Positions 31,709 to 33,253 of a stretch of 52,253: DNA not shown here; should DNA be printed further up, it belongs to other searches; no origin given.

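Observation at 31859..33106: Divergent IspD-IspF fusion in an archaeal contig that also encodes mevalonate-type IDI-2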

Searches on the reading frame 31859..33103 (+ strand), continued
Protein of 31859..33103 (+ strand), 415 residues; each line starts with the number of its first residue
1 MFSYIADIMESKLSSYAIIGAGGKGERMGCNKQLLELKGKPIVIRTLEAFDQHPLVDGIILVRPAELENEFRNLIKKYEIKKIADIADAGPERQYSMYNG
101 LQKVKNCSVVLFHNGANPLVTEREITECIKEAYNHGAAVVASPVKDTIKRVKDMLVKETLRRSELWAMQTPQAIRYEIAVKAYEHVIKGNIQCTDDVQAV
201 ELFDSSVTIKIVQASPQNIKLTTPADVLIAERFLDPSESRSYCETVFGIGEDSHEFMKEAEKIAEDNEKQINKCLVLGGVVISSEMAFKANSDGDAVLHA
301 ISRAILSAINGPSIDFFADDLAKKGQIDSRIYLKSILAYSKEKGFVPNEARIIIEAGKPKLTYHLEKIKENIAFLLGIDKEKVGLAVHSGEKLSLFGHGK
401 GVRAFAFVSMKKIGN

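Call 54: list_cluster_members(proteins=[P0251, P0252, P0253, P0254, P0256, P0258, P0259, P0260, P0261, P0263])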
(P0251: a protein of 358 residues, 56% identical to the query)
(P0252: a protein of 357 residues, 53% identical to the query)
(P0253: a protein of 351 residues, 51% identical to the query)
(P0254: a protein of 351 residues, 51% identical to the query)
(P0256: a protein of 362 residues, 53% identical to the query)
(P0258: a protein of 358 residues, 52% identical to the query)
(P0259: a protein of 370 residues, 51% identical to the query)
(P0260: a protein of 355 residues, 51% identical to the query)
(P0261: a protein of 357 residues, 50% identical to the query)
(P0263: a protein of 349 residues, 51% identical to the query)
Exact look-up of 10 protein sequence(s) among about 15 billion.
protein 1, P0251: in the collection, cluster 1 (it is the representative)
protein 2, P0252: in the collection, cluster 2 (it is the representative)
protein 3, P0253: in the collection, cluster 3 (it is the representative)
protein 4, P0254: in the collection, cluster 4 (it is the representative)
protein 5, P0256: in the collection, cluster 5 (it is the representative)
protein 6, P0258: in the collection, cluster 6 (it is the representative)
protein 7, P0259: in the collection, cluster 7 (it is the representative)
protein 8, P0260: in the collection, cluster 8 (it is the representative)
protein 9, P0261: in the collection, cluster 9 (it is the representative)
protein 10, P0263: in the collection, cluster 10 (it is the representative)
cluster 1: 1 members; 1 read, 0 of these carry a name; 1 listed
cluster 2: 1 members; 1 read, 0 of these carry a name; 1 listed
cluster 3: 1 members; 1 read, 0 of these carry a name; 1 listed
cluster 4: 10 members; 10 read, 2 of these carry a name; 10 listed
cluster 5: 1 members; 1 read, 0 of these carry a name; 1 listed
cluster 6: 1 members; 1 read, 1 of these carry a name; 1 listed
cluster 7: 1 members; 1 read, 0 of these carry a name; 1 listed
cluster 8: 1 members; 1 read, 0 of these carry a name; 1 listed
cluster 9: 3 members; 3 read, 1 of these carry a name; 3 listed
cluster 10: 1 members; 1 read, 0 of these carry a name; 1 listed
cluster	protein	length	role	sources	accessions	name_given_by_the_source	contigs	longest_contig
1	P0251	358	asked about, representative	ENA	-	-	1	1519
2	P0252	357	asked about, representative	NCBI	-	-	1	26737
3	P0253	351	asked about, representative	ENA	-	-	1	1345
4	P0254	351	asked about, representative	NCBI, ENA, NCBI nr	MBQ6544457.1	MAG: flavodoxin-dependent (E)-4-hydroxy-3-methylbut-2-enyl-diphosphate synthase ... | flavodoxin-dependent (E)-4-hydroxy-3-methylbut-2-enyl-diphosphate synthase ...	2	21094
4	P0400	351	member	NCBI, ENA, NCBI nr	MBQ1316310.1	MAG: flavodoxin-dependent (E)-4-hydroxy-3-methylbut-2-enyl-diphosphate synthase ... | flavodoxin-dependent (E)-4-hydroxy-3-methylbut-2-enyl-diphosphate synthase ...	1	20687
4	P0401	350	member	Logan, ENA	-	-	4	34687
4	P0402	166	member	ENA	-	-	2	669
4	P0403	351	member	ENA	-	-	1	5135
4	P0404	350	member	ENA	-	-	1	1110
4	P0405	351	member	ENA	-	-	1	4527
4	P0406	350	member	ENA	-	-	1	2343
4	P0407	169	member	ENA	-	-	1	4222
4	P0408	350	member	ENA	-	-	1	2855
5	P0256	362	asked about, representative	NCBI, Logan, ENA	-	-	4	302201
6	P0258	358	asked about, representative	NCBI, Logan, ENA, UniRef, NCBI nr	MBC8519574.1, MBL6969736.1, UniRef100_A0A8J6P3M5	MAG: flavodoxin-dependent (E)-4-hydroxy-3-methylbut-2-enyl-diphosphate synthase ... | 4-hydroxy-3-methylbut-2-en-1-yl diphosphate synthase (flavodoxin) n=1 Tax=Candidatus ... | flavodoxin-dependent (E)-4-hydroxy-3-methylbut-2-enyl-diphosphate synthase [Candidatus ...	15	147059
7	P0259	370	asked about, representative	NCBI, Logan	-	-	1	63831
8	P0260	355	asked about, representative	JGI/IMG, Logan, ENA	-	-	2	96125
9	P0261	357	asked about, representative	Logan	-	-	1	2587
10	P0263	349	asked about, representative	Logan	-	-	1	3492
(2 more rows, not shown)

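Call 55: predict_structure(alignment_id=A1)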
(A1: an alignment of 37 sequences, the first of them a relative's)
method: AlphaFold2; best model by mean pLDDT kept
length: 407 residues; sequences in the alignment: 37
mean_pLDDT: 93.1   pTM: 0.61
mean pLDDT of the five models: 93.1, 92.8, 92.1, 92.0, 92.0
residues with pLDDT >= 90: 333; 70-90: 62; 50-70: 9; < 50: 3
segments of 3 or more residues with pLDDT < 50: none
pLDDT, mean of each block of 10 residues (from residue 1): 81 85 89 97 98 97 97 98 95 98 97 98 98 95 96 95 98 98 95 97 96 91 80 71 96 87 89 94 92 98 90 82 95 96 97 94 98 97 92 97 84
secondary structure, 60 per line:
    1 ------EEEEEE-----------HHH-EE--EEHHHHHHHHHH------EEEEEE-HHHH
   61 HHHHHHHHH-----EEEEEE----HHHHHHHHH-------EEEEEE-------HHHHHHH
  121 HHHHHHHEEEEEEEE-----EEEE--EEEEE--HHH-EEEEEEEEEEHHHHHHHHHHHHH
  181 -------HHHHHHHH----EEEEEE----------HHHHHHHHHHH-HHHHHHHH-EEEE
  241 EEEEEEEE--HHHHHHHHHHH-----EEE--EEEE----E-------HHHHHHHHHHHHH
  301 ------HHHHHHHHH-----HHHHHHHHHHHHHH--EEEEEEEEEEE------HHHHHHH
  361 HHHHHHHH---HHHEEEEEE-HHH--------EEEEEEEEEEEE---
elements in order: E7-12 H34-43 E50-55 H57-69 E75-80 H85-93 E101-106 H114-127 E128-135 E141-144 E147-151 E158-167 H168-180 H188-195 E200-205 H216-226 H228-235 E237-248 H251-261 E267-269 E272-275 H288-300 H307-315 H321-334 E337-347 H354-368 E375-380 E393-404

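Call 57: find_related_loci(query=A2, collection=genome_contigs, flank=10000)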
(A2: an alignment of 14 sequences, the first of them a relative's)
Query A2 (407 aa) in genome_contigs; peptide patterns used: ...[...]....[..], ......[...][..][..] (x = any residue, [..] = any of these).
598 stretches matched a pattern (row limit reached: there are more); 502 encode a relative of the query (tblastn E <= 1e-3); the best 80 are kept; 80 distinct loci.
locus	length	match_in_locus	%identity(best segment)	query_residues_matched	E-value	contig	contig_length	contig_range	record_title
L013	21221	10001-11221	78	1-404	0e+0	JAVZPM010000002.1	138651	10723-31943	MAG: Candidatus Micrarchaeia archaeon isolate DRTY-7_201601_bins_6 DRTY-7_201601_bins_6_scaffold_2, whole genome shotgun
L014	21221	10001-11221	77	1-404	0e+0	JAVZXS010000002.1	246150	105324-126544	MAG: Candidatus Micrarchaeia archaeon isolate JZ-3_201705_bins_117 JZ-3_201705_bins_117_scaffold_2, whole genome shotgun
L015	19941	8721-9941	78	1-404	0e+0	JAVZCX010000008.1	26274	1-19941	MAG: Candidatus Micrarchaeia archaeon isolate DRTY-6_201705_bins_89 DRTY-6_201705_bins_89_scaffold_8, whole genome shotg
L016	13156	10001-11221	77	1-404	0e+0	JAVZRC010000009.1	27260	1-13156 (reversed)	MAG: Candidatus Micrarchaeia archaeon isolate DRTY-7_201803_bins_59 DRTY-7_201803_bins_59_scaffold_9, whole genome shotg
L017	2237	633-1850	78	1-404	0e+0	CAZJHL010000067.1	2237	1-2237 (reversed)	MAG TPA_asm: Candidatus Micrarchaeota archaeon isolate binchicken_co135_32 genome assembly, contig: NODE_35537_length_22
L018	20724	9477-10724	63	2-405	5e-177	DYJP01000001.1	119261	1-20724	MAG TPA_asm: Candidatus Micrarchaeum sp. isolate SulCav_AS07-7_42_18 SulCav_AS07_7_83_length_119261_cov_9_816268, whole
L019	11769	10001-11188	50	3-404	7e-126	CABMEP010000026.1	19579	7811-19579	uncultured archaeon isolate LFW-242_1 genome assembly, contig: LFW2421_32, whole genome shotgun sequence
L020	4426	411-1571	43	7-402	1e-93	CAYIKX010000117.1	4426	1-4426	MAG TPA_asm: uncultured Methanosarcinales archaeon isolate ERP119705_co20_50 genome assembly, contig: NODE_31063_length_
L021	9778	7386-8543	41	7-403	2e-91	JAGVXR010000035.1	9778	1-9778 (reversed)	Candidatus Woesearchaeota archaeon isolate RIFCSPHIGHO2_01_FULL_38_11 rifcsphigho2_01_scaffold_19071, whole genome shotg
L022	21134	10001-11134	43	7-397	2e-89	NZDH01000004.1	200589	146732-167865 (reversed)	MAG: Candidatus Woesearchaeota archaeon isolate ARS106 34052, whole genome shotgun sequence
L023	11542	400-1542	44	9-404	7e-89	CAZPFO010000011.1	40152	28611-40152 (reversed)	MAG TPA_asm: uncultured Methanosarcinales archaeon isolate binchicken_co121_309 genome assembly, contig: NODE_393_length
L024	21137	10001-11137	43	7-402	6e-89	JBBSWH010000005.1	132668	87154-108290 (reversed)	MAG: Nanoarchaeota archaeon isolate H52-bin084_1 H52_bin084_1_000000000005, whole genome shotgun sequence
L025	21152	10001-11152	42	7-402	1e-88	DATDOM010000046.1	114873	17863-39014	MAG TPA_asm: Candidatus Nanoarchaeia archaeon isolate SMAG_U7894 k141_1154275, whole genome shotgun sequence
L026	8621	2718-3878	42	7-403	3e-88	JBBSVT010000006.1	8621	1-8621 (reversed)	MAG: Nanoarchaeota archaeon isolate H14-bin056_1 H14_bin056_1_000000000006, whole genome shotgun sequence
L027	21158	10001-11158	41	7-402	3e-88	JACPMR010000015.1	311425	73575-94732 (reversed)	MAG: Candidatus Woesearchaeota archaeon isolate NC_groundwater_554_Ag_S-0.1um_37_18 S35_SO-1_scaffold_226885, whole geno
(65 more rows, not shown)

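Call 61: fold_search(model_id=the predicted structure, library=pdb)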
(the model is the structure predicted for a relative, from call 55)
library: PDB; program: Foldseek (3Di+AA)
matches with E <= 10: 1603; with E <= 0.001: 616
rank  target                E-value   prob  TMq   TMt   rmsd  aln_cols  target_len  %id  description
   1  8xkf_C                1.2e-34  1.00  0.45  0.49  18.8       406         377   28  Crystal structure of Helicobacter pylori IspDF with substrate CTP (released 2024-04-10)
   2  8xkf_D                1.5e-34  1.00  0.45  0.49  18.9       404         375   27  Crystal structure of Helicobacter pylori IspDF with substrate CTP (released 2024-04-10)
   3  8xkf_A                2.9e-34  1.00  0.44  0.48  18.9       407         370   28  Crystal structure of Helicobacter pylori IspDF with substrate CTP (released 2024-04-10)
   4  8xhu_B                3.5e-33  1.00  0.39  0.45  19.1       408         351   25  Crystal structure of Helicobacter pylori IspDF (released 2024-04-10)
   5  1w57                  5.4e-33  1.00  0.44  0.49  17.6       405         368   25  Structure of the Bifunctional IspDF from Campylobacter jejuni containing Zn (released 2004-10-04)
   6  8xhu_A                7.5e-33  1.00  0.40  0.46  19.0       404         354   26  Crystal structure of Helicobacter pylori IspDF (released 2024-04-10)
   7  8xhu_C                2.9e-32  1.00  0.40  0.45  19.2       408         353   26  Crystal structure of Helicobacter pylori IspDF (released 2024-04-10)
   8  1w55                  4.8e-32  1.00  0.43  0.47  17.6       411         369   23  Structure of the Bifunctional IspDF from Campylobacter jejuni (released 2004-10-04)
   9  8xkf_F                9.6e-32  1.00  0.41  0.46  19.0       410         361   26  Crystal structure of Helicobacter pylori IspDF with substrate CTP (released 2024-04-10)
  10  8xkf_B                1.4e-31  1.00  0.41  0.45  19.0       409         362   26  Crystal structure of Helicobacter pylori IspDF with substrate CTP (released 2024-04-10)
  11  5hs2_A                4.6e-28  1.00  0.52  0.93   1.6       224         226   43  Crystal structure of IspD complexed with CTP and Mg2+ from Bacillus subtilis at 1.90 Angstroms resolution (released 2016-11-23)
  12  5ddt_A                6.8e-27  1.00  0.53  0.90   2.2       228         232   42  Crystal structure of IspD from Bacillus subtilis at 1.80 Angstroms resolution, crystal form I (released 2016-08-31)
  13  5ddv                  1.5e-26  1.00  0.52  0.92   2.3       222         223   42  Crystal structure of IspD from Bacillus subtilis at 2.30 Angstroms resolution, crystal form II (released 2016-08-31)
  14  5hs2_B                4.3e-25  1.00  0.50  0.93   1.7       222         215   41  Crystal structure of IspD complexed with CTP and Mg2+ from Bacillus subtilis at 1.90 Angstroms resolution (released 2016-11-23)
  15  5mrn                  2.4e-23  1.00  0.49  0.91   2.0       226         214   38  Arabidopsis thaliana IspD Glu258Ala Mutant (released 2017-07-19)
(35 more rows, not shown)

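Call 66: list_cluster_members(proteins=[P0304, P0300, P0298, P0302, P0360, P0365, P0294, P0399, P0395, P0347])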
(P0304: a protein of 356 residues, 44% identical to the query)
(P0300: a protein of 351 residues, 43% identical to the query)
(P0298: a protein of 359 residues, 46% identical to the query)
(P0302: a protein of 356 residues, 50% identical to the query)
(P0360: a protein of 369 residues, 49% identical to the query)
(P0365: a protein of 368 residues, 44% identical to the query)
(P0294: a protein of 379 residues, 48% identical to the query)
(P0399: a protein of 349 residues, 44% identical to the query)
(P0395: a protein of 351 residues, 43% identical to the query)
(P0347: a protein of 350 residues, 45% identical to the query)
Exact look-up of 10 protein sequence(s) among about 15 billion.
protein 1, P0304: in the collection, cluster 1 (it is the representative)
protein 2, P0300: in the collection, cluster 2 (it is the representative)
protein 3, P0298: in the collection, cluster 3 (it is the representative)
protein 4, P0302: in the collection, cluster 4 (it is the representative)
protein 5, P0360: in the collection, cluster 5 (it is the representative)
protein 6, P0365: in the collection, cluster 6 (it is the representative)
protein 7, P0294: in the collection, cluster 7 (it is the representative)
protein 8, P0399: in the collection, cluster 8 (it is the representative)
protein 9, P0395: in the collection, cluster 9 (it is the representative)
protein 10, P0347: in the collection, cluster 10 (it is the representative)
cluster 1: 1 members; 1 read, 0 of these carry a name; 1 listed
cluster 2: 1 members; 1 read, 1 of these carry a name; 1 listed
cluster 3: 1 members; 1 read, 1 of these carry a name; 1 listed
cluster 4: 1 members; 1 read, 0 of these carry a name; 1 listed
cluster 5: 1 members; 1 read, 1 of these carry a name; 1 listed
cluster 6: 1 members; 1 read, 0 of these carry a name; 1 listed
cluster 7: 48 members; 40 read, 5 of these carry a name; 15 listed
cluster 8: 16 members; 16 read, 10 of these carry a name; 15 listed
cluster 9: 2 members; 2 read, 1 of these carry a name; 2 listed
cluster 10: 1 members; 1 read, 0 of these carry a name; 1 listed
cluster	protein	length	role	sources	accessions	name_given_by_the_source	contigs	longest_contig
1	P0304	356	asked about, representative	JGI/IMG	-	-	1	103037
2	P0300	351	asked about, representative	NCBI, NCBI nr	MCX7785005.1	MAG: flavodoxin-dependent (E)-4-hydroxy-3-methylbut-2-enyl-diphosphate synthase ... | flavodoxin-dependent (E)-4-hydroxy-3-methylbut-2-enyl-diphosphate synthase [candidate ...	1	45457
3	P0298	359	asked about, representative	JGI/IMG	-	(E)-4-hydroxy-3-methylbut-2-enyl-diphosphate synthase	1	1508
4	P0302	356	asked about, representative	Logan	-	-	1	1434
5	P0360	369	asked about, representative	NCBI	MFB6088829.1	MAG: flavodoxin-dependent (E)-4-hydroxy-3-methylbut-2-enyl-diphosphate synthase ...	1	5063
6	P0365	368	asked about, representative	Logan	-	-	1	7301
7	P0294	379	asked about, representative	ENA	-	-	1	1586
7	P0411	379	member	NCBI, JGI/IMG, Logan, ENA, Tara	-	strand:+ start:2505 stop:3644 length:1140 start_codon:yes stop_codon:yes ...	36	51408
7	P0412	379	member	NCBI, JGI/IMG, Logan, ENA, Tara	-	strand:+ start:3927 stop:5066 length:1140 start_codon:yes stop_codon:yes ...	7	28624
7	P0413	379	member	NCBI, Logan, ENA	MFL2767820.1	MAG: flavodoxin-dependent (E)-4-hydroxy-3-methylbut-2-enyl-diphosphate synthase ...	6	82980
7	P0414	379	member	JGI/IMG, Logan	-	(E)-4-hydroxy-3-methylbut-2-enyl-diphosphate synthase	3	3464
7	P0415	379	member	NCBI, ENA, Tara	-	strand:+ start:1239 stop:2378 length:1140 start_codon:yes stop_codon:yes ...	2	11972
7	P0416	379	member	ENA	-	-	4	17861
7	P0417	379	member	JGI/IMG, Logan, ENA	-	-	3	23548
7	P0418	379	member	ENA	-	-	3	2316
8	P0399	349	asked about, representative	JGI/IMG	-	(E)-4-hydroxy-3-methylbut-2-enyl-diphosphate synthase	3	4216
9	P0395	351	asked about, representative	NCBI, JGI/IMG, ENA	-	-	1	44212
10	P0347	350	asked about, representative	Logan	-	-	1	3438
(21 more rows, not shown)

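Call 67: find_encoding_contigs(protein=P0252, flank=10000, max_places=2)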
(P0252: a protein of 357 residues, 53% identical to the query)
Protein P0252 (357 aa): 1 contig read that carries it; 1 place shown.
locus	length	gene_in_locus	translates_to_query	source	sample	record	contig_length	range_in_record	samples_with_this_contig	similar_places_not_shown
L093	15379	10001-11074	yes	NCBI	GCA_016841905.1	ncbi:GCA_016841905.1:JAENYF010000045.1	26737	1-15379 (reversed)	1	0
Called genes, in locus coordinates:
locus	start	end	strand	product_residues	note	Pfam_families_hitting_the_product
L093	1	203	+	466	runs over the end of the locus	PF01078:Mg_chelatase (faint), PF00004:AAA (weak), PF07728:AAA_5 (weak), PF00004:AAA (weak), PF07724:AAA_2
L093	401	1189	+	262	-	PF06018:CodY, PF08222:HTH_CodY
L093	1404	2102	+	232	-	PF00318:Ribosomal_S2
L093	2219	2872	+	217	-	PF00889:EF_TS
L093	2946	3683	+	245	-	PF00696:AA_kinase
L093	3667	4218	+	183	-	PF01765:RRF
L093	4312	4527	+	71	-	-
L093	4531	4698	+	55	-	PF00037:Fer4 (weak), PF13237:Fer4_10, PF12838:Fer4_7, PF13187:Fer4_9, PF25160:LdpA_Fe-S-bd (weak), PF12797:Fer4_2 (weak), PF00037:Fer4, PF12837:Fer4_6 (weak), +6 more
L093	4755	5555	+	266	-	PF01255:Prenyltransf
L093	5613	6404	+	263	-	PF01148:CTP_transf_1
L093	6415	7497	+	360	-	PF01594:AI-2E_transport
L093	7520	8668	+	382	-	PF02670:DXP_reductoisom, PF08436:DXP_redisom_C, PF13288:DXPR_C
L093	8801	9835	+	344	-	PF02163:Peptidase_M50, PF13180:PDZ_2, PF00595:PDZ, PF17820:PDZ_6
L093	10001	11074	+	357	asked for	PF04551:GcpE, PF26540:GcpE_C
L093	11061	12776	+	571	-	PF00587:tRNA-synt_2b, PF04073:tRNA_edit, PF03129:HGTP_anticodon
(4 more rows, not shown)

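Call 68: find_encoding_contigs(protein=P0304, flank=10000, max_places=1)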
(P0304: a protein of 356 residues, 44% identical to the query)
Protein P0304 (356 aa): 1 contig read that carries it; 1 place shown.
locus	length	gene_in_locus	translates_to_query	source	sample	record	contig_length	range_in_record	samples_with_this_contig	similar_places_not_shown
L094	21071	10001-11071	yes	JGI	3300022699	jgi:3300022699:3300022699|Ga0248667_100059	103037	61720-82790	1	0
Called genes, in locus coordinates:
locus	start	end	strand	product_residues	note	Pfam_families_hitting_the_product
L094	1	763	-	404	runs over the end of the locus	PF01244:Peptidase_M19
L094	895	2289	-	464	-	PF03051:Peptidase_C1_2, PF00112:Peptidase_C1 (faint)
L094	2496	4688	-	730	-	PF03030:H_PPase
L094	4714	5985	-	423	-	PF00109:ketoacyl-synt, PF02801:Ketoacyl-synt_C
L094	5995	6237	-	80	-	PF00550:PP-binding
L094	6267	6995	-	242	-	PF00106:adh_short, PF01370:Epimerase (weak), PF08659:KR, PF13561:adh_short_C2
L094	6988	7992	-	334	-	PF02504:FA_synthesis, PF01515:PTA_PTB (faint)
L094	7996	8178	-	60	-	PF01783:Ribosomal_L32p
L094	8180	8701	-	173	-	PF02620:YceD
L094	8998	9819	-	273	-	PF13189:Cytidylate_kin2, PF04972:BON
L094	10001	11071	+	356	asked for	PF04551:GcpE, PF26540:GcpE_C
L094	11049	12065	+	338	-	PF13353:Fer4_12 (weak), PF04055:Radical_SAM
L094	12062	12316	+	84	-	PF09413:DUF2007 (weak)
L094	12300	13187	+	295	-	PF02016:Peptidase_S66, PF17676:Peptidase_S66C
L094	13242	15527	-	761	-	-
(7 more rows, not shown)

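Call 70: find_related_loci(query=A2, collection=metagenome_contigs, flank=10000)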
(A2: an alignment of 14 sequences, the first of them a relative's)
Query A2 (407 aa) in metagenome_contigs; peptide patterns used: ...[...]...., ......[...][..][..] (x = any residue, [..] = any of these).
600 stretches matched a pattern (row limit reached: there are more); 447 encode a relative of the query (tblastn E <= 1e-3); the best 80 are kept; 80 distinct loci.
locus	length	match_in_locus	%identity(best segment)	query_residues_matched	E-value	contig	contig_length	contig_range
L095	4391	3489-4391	72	5-310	8e-145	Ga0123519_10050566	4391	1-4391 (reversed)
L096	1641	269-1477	51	3-405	3e-139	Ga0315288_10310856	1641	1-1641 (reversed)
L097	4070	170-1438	51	3-404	2e-129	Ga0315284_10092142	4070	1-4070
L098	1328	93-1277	51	3-403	3e-138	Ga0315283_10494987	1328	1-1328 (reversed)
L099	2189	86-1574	52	7-404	4e-133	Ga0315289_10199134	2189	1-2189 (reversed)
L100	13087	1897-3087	52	2-404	3e-124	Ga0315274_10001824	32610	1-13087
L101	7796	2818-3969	44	4-404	2e-92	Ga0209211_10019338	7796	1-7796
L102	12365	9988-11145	41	7-403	1e-91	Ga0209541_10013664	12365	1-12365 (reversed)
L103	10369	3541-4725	43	5-402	3e-91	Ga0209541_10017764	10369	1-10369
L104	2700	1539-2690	43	4-404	2e-93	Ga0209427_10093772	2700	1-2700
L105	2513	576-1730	42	7-403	2e-92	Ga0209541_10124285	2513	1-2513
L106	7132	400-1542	44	9-404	4e-89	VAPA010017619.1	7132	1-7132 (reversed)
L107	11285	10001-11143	42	7-403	3e-89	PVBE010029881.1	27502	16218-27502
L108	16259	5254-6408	43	7-402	8e-89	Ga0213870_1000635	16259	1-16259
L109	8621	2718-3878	42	7-403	2e-88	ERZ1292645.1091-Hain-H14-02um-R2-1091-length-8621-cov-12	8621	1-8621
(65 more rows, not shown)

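Call 76: find_encoding_contigs(protein=P0001, flank=1000, max_places=3)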
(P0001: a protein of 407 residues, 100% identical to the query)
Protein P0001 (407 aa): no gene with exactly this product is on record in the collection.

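Call 78: find_encoding_contigs(protein=P0259, flank=6000, max_places=1)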
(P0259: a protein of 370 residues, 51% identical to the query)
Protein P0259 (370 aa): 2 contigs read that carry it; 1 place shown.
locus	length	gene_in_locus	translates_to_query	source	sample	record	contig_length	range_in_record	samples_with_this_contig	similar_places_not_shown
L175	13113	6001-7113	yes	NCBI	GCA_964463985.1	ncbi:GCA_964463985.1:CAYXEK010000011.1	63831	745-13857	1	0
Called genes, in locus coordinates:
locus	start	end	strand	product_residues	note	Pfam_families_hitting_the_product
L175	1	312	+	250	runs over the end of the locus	PF01261:AP_endonuc_2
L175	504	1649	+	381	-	PF01041:DegT_DnrJ_EryC1, PF01212:Beta_elim_lyase (weak)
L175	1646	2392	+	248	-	PF01255:Prenyltransf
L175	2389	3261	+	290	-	PF01148:CTP_transf_1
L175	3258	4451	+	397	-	PF02670:DXP_reductoisom, PF08436:DXP_redisom_C, PF13288:DXPR_C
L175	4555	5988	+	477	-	PF02163:Peptidase_M50, PF00595:PDZ (weak), PF17820:PDZ_6, PF21558:Pept_S41_N_bact (faint), PF00595:PDZ (weak), PF13180:PDZ_2, PF17820:PDZ_6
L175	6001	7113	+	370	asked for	PF04551:GcpE, PF26540:GcpE_C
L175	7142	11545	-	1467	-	PF00497:SBP_bac_3, PF00989:PAS, PF08448:PAS_4, PF13426:PAS_9, PF08447:PAS_3, PF00989:PAS, PF08448:PAS_4, PF13188:PAS_8, +5 more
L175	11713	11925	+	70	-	PF12161:HsdM_N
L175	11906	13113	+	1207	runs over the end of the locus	-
